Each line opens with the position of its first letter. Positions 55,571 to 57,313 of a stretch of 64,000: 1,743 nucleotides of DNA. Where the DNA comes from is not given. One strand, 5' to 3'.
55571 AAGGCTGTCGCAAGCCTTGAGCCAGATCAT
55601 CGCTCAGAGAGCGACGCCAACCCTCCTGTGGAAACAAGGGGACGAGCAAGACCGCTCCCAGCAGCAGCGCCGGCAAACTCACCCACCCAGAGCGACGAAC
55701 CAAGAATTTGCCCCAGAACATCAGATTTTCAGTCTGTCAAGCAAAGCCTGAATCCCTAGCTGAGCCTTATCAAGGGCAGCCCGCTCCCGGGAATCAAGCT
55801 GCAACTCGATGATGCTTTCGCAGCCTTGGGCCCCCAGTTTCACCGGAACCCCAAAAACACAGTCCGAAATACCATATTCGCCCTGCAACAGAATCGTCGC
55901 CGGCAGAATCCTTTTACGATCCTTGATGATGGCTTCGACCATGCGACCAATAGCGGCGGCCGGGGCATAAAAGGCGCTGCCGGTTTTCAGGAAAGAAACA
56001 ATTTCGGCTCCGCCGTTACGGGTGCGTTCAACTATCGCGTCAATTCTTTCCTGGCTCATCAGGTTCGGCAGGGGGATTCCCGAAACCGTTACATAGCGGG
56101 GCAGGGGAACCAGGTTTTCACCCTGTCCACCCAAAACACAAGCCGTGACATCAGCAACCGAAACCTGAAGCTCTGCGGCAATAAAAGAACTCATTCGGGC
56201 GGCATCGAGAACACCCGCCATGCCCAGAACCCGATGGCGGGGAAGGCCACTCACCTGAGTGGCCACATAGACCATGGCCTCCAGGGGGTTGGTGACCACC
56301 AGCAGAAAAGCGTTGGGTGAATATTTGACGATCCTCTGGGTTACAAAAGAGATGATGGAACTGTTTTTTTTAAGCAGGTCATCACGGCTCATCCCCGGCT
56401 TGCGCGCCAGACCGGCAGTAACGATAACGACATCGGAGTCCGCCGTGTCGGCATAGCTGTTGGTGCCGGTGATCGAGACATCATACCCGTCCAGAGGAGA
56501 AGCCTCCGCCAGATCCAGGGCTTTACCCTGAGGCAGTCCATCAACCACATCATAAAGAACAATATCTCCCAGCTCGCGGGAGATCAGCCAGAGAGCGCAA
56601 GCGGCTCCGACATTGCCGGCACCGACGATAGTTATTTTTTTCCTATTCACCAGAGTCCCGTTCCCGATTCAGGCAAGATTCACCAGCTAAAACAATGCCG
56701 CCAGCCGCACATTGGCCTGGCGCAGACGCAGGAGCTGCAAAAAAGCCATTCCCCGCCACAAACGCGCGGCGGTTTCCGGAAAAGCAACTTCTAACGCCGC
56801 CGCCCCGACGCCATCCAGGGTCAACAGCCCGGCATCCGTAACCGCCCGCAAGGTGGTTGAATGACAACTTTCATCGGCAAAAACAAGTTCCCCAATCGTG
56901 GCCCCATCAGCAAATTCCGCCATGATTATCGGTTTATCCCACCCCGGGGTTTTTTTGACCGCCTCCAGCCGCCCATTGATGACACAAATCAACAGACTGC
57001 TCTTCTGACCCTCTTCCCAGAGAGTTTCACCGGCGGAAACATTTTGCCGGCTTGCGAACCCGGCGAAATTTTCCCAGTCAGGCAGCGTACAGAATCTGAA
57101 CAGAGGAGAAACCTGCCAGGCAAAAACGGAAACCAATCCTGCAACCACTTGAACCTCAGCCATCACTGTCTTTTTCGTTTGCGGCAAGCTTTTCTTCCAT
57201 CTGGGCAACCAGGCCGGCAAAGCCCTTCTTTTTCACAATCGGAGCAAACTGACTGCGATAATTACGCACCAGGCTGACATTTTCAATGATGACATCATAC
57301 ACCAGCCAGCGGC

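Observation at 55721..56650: Malate dehydrogenase homolog with both catalytic dyad residues replaced (His to Gln, Asp to Glu)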

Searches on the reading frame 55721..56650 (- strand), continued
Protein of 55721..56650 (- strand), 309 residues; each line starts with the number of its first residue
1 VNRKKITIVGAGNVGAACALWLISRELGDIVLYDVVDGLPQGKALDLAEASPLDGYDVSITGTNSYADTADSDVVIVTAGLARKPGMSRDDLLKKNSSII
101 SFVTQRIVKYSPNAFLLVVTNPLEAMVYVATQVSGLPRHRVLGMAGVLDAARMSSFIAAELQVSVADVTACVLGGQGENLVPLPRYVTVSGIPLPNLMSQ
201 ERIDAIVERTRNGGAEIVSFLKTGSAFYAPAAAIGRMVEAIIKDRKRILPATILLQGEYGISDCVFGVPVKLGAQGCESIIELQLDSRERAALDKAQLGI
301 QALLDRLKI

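Call 11: find_encoding_contigs(protein=window:55721-56650:-, flank=10000, max_places=6)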
Protein window:55721-56650:- (309 aa): 4 contigs read that carry it; 1 place shown.
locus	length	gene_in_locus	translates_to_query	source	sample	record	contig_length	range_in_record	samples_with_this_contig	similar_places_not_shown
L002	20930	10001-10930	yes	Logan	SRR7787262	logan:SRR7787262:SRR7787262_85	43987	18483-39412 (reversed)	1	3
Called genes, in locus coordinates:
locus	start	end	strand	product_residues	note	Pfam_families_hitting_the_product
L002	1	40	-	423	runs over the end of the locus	PF01595:CNNM, PF00571:CBS, PF03471:CorC_HlyC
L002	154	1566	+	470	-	PF02881:SRP54_N, PF00448:SRP54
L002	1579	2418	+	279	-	-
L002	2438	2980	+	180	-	-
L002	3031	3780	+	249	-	PF00731:AIRC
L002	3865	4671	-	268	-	PF00378:ECH_1, PF16113:ECH_2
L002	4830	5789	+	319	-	PF01979:Amidohydro_1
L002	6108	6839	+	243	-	PF02405:MlaE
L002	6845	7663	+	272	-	PF00005:ABC_tran, PF13304:AAA_21 (weak)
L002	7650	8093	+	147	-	PF02470:MlaD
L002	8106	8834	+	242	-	PF04333:MlaA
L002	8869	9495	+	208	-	PF05494:MlaC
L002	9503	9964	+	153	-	PF00027:cNMP_binding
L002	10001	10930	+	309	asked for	PF00056:Ldh_1_N, PF02866:Ldh_1_C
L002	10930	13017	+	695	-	-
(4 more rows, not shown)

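Call 13: find_encoding_contigs(protein=P0004, flank=8000, max_places=2)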
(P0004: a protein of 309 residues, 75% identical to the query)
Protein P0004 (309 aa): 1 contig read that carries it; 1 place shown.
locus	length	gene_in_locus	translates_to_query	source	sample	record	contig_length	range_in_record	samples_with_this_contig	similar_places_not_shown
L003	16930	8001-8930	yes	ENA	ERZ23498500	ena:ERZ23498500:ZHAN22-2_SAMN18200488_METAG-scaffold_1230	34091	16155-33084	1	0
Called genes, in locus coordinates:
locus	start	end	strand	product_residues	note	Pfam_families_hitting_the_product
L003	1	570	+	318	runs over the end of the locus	PF02881:SRP54_N, PF13604:AAA_30 (weak), PF00448:SRP54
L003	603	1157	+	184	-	-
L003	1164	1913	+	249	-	PF00731:AIRC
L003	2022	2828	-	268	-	PF00378:ECH_1, PF16113:ECH_2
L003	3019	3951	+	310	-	PF01979:Amidohydro_1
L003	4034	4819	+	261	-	PF02405:MlaE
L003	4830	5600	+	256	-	PF00005:ABC_tran, PF13304:AAA_21 (weak)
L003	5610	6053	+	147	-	PF02470:MlaD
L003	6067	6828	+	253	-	PF04333:MlaA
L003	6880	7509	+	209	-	PF05494:MlaC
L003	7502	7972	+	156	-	PF00027:cNMP_binding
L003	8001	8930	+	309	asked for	PF00056:Ldh_1_N, PF02866:Ldh_1_C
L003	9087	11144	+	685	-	PF05359:DUF748 (weak)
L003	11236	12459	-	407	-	PF13439:Glyco_transf_4, PF13579:Glyco_trans_4_4, PF20706:GT4-conflict (weak), PF00534:Glycos_transf_1, PF13692:Glyco_trans_1_4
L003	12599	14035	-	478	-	PF01266:DAO (weak), PF01593:Amino_oxidase, PF13450:NAD_binding_8, PF13454:NAD_binding_9 (faint)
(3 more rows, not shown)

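Call 14: find_encoding_contigs(protein=P0013, flank=8000, max_places=2)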
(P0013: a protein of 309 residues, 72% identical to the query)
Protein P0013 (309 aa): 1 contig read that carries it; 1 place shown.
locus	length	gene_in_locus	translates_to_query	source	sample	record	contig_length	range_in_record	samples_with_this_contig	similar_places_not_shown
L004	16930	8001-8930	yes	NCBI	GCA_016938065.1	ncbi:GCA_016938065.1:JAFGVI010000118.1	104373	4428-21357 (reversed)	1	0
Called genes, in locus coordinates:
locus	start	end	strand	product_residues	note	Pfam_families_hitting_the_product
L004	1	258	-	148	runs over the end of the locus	PF00571:CBS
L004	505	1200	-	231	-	-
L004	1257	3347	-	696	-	PF00009:GTP_EFTU, PF03144:GTP_EFTU_D2, PF22042:EF-G_D2, PF14492:EFG_III, PF16658:RF3_C (weak), PF03764:EFG_IV, PF00679:EFG_C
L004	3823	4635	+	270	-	PF02405:MlaE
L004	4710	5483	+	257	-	PF00005:ABC_tran, PF13304:AAA_21 (weak)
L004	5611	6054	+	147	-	PF02470:MlaD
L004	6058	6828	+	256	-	PF04333:MlaA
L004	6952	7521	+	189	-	PF05494:MlaC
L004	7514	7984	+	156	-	PF00027:cNMP_binding (weak)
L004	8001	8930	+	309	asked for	PF00056:Ldh_1_N, PF02866:Ldh_1_C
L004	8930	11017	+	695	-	-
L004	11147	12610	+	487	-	-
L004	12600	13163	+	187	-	-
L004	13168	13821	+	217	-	-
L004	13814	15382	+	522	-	PF00263:Secretin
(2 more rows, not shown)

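Call 15: find_encoding_contigs(protein=P0017, flank=8000, max_places=2)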
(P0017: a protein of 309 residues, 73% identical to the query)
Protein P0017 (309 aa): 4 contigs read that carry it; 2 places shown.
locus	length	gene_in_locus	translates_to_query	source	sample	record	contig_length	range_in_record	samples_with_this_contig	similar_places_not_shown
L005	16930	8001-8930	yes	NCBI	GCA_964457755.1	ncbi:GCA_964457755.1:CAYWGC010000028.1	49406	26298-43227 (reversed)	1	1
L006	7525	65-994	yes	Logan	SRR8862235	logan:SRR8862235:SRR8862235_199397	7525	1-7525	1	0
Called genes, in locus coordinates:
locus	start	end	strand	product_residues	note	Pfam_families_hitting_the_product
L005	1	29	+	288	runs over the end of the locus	-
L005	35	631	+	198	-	-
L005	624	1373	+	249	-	PF00731:AIRC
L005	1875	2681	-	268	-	PF00378:ECH_1, PF16113:ECH_2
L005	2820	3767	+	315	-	PF01979:Amidohydro_1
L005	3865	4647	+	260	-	PF02405:MlaE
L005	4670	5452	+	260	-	PF00005:ABC_tran, PF13304:AAA_21 (faint)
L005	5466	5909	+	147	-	PF02470:MlaD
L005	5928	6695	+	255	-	PF04333:MlaA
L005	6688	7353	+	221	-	PF05494:MlaC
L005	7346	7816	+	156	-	PF00027:cNMP_binding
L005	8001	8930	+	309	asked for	PF00056:Ldh_1_N, PF02866:Ldh_1_C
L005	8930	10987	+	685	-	-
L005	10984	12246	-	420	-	PF13439:Glyco_transf_4, PF13579:Glyco_trans_4_4 (weak), PF00534:Glycos_transf_1, PF20706:GT4-conflict, PF13692:Glyco_trans_1_4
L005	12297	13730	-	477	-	PF01266:DAO (weak), PF01593:Amino_oxidase, PF13450:NAD_binding_8, PF13454:NAD_binding_9 (faint)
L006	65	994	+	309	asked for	PF00056:Ldh_1_N, PF02866:Ldh_1_C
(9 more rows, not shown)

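Call 23: list_cluster_members(proteins=[P0001, P0023, P0013, P0015])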
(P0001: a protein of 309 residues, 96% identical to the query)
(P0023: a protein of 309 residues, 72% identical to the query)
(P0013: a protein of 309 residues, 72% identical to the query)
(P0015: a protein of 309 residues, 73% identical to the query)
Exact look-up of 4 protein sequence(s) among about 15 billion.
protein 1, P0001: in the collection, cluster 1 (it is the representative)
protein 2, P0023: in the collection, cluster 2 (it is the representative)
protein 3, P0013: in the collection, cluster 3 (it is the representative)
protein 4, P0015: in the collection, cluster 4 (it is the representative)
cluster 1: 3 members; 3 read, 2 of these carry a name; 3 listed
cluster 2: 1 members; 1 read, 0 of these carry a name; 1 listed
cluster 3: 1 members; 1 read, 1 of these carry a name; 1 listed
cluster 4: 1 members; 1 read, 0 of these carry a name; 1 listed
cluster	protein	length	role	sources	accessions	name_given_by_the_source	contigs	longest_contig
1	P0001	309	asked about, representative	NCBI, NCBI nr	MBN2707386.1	MAG: malate dehydrogenase [Deltaproteobacteria bacterium] | malate dehydrogenase [Deltaproteobacteria bacterium]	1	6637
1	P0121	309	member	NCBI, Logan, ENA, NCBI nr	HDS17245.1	MAG TPA: malate dehydrogenase [Proteobacteria bacterium] | malate dehydrogenase [Pseudomonadota bacterium]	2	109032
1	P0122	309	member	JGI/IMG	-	-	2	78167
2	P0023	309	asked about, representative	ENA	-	-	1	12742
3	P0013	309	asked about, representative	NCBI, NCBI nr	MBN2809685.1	MAG: malate dehydrogenase [Deltaproteobacteria bacterium] | malate dehydrogenase [Deltaproteobacteria bacterium]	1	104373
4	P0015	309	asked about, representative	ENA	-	-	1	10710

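Call 58: predict_structure(alignment_id=A1)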
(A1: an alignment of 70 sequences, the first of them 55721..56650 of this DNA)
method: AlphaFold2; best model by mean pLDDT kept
length: 309 residues; sequences in the alignment: 70
mean_pLDDT: 91.6   pTM: 0.91
mean pLDDT of the five models: 91.6, 90.3, 89.5, 89.2, 88.5
residues with pLDDT >= 90: 232; 70-90: 59; 50-70: 18; < 50: 0
segments of 3 or more residues with pLDDT < 50: none
pLDDT, mean of each block of 10 residues (from residue 1): 89 91 96 79 91 93 95 96 84 93 97 97 93 97 88 95 97 82 95 97 94 73 77 95 96 95 93 98 96 93 83
secondary structure, 60 per line:
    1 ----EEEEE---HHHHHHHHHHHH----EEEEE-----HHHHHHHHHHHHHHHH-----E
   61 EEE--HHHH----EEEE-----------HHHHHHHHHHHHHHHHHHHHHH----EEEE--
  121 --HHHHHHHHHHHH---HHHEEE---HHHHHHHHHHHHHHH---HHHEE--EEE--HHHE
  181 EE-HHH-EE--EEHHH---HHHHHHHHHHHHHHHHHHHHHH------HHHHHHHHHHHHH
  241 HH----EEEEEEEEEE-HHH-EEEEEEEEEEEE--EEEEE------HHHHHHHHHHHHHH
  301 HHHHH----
elements in order: E5-9 H13-24 E29-33 H39-54 E60-63 H66-69 E74-77 H89-110 E115-118 H123-134 E141-143 H147-161 E172-174 E180-182 H200-221 H228-242 E247-256 E262-273 E276-280 H287-305

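Call 66: fold_search(model_id=the predicted structure, library=pdb)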
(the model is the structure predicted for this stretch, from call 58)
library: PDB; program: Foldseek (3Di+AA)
matches with E <= 10: 1952; with E <= 0.001: 619
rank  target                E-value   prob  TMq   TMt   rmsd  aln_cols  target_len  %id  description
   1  7aob_B                1.1e-43  1.00  0.95  0.96   1.6       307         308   57  Crystal structure of Thermaerobacter marianensis malate dehydrogenase (released 2020-10-28)
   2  4cl3_A                2.7e-43  1.00  0.96  0.96   1.5       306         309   57  1.70 A resolution structure of the malate dehydrogenase from Chloroflexus aurantiacus (released 2014-02-05)
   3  7by8_A                8.0e-43  1.00  0.95  0.95   1.6       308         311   54  Malate Dehydrogenase from Geobacillus stearothermophilus (gs-MDH) (released 2021-03-24)
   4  7aob_A                2.8e-42  1.00  0.95  0.95   1.7       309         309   56  Crystal structure of Thermaerobacter marianensis malate dehydrogenase (released 2020-10-28)
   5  7x1l_B                3.8e-42  1.00  0.94  0.95   1.6       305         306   54  Malate dehydrogenase from Geobacillus stearothermophilus (gs-MDH) delta E311 mutant complexed with Nicotinamide Adenin (released 2022-10-19)
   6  7f8d_A                5.0e-42  1.00  0.96  0.95   1.4       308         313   54  Malate Dehydrogenase from Geobacillus stearothermophilus (gs-MDH) G218Y mutant (released 2022-02-23)
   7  1guy_C                6.0e-42  1.00  0.94  0.97   1.5       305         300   55  Structural Basis for Thermophilic Protein Stability: Structures of Thermophilic and Mesophilic Malate Dehydrogenases (released 2002-02-15)
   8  7f8d_B                1.0e-41  1.00  0.95  0.94   1.8       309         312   54  Malate Dehydrogenase from Geobacillus stearothermophilus (gs-MDH) G218Y mutant (released 2022-02-23)
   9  1ur5_C                1.7e-41  1.00  0.94  0.97   1.5       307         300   55  Stabilization of a Tetrameric Malate Dehydrogenase by Introduction of a Disulfide Bridge at the Dimer/Dimer Interface (released 2003-11-05)
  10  1uxk_C                2.5e-41  1.00  0.94  0.97   1.5       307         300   55  Large improvement in the thermal stability of a tetrameric malate dehydrogenase by single point mutations at the dimer (released 2004-08-26)
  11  1uxi_A                4.7e-41  1.00  0.95  0.96   1.7       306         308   57  Large improvement in the thermal stability of a tetrameric malate dehydrogenase by single point mutations at the dimer (released 2004-08-26)
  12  7bya_C                5.9e-41  1.00  0.94  0.95   1.4       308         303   51  Malate Dehydrogenase from Geobacillus stearothermophilus (gs-MDH) complexed with Oxaloacetic Acid (OAA) and Adenosine  (released 2021-03-24)
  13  9a7m_A                7.4e-41  1.00  0.96  0.95   1.4       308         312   52  Integrative model of MDH-PTAS by crosslinking MS and deep learning (released 2024-09-18)
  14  1uxj_C                8.8e-41  1.00  0.94  0.97   1.3       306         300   55  Large improvement in the thermal stability of a tetrameric malate dehydrogenase by single point mutations at the dimer (released 2004-08-26)
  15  4plh_B                8.8e-41  1.00  0.96  0.95   1.6       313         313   54  Crystal structure of ancestral apicomplexan malate dehydrogenase with oxamate. (released 2014-07-02)
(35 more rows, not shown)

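Call 68: find_encoding_contigs(protein=P0005, flank=3000, max_places=1)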
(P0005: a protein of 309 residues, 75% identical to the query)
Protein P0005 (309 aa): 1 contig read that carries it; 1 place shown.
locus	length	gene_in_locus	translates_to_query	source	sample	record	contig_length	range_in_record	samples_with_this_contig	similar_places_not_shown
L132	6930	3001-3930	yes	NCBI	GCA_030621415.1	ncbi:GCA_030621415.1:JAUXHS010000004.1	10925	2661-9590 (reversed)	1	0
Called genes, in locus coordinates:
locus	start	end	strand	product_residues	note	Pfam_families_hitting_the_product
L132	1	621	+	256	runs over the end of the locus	PF00005:ABC_tran, PF13304:AAA_21 (faint)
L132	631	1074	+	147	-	PF02470:MlaD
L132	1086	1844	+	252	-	PF04333:MlaA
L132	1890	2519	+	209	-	PF05494:MlaC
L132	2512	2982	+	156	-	PF00027:cNMP_binding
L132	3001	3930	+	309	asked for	PF00056:Ldh_1_N, PF02866:Ldh_1_C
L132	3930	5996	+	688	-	-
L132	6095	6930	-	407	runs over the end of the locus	PF13439:Glyco_transf_4, PF13579:Glyco_trans_4_4, PF20706:GT4-conflict (weak), PF00534:Glycos_transf_1, PF13692:Glyco_trans_1_4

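Call 69: find_encoding_contigs(protein=P0008, flank=3000, max_places=1)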
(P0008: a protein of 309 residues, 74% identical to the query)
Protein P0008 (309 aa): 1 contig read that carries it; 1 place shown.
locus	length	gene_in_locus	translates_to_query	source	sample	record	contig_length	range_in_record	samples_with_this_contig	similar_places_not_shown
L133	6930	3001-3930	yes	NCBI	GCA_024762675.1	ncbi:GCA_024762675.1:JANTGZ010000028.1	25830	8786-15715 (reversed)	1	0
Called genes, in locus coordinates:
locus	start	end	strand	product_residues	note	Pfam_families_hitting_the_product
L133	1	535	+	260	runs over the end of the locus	PF00005:ABC_tran, PF13304:AAA_21 (faint)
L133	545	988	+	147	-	PF02470:MlaD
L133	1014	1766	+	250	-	PF04333:MlaA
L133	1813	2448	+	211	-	PF05494:MlaC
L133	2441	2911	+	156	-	PF00027:cNMP_binding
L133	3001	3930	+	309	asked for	PF00056:Ldh_1_N, PF02866:Ldh_1_C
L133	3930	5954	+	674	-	PF13116:YhdP (faint)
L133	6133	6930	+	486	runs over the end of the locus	-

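Call 82: find_encoding_contigs(protein=P0029, flank=5000, max_places=1)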
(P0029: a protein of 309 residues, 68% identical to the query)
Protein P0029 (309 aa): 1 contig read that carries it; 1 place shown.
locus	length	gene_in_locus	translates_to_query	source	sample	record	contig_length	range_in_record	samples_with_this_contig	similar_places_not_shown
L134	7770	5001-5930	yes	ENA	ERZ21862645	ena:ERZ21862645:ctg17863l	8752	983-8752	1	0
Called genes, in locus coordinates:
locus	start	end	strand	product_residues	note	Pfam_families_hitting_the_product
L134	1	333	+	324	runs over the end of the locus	PF01979:Amidohydro_1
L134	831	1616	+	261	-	PF02405:MlaE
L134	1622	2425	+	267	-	PF00005:ABC_tran, PF13304:AAA_21 (faint)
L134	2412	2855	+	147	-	PF02470:MlaD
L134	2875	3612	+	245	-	PF04333:MlaA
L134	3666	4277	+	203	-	PF05494:MlaC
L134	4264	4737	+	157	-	PF00027:cNMP_binding (weak)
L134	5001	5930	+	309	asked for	PF00056:Ldh_1_N, PF02866:Ldh_1_C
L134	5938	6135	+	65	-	-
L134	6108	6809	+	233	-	-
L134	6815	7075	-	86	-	-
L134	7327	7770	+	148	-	?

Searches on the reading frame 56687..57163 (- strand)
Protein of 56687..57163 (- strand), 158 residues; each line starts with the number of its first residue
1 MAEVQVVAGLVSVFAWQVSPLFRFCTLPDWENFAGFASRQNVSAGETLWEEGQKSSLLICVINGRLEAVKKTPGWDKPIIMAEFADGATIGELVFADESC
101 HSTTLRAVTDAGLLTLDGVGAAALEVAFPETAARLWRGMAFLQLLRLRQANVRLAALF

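Call 51: search_protein_families(library=pfam, proteins=[window:56687-57163:-], max_evalue=0.001)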
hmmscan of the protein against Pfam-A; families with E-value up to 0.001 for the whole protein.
window:56687-57163:- (158 aa): 1 family
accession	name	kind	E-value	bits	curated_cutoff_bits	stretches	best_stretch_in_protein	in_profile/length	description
PF00027.35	cNMP_binding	-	1.8e-09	37.8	27.5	1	40-117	2-78/89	Cyclic nucleotide-binding domain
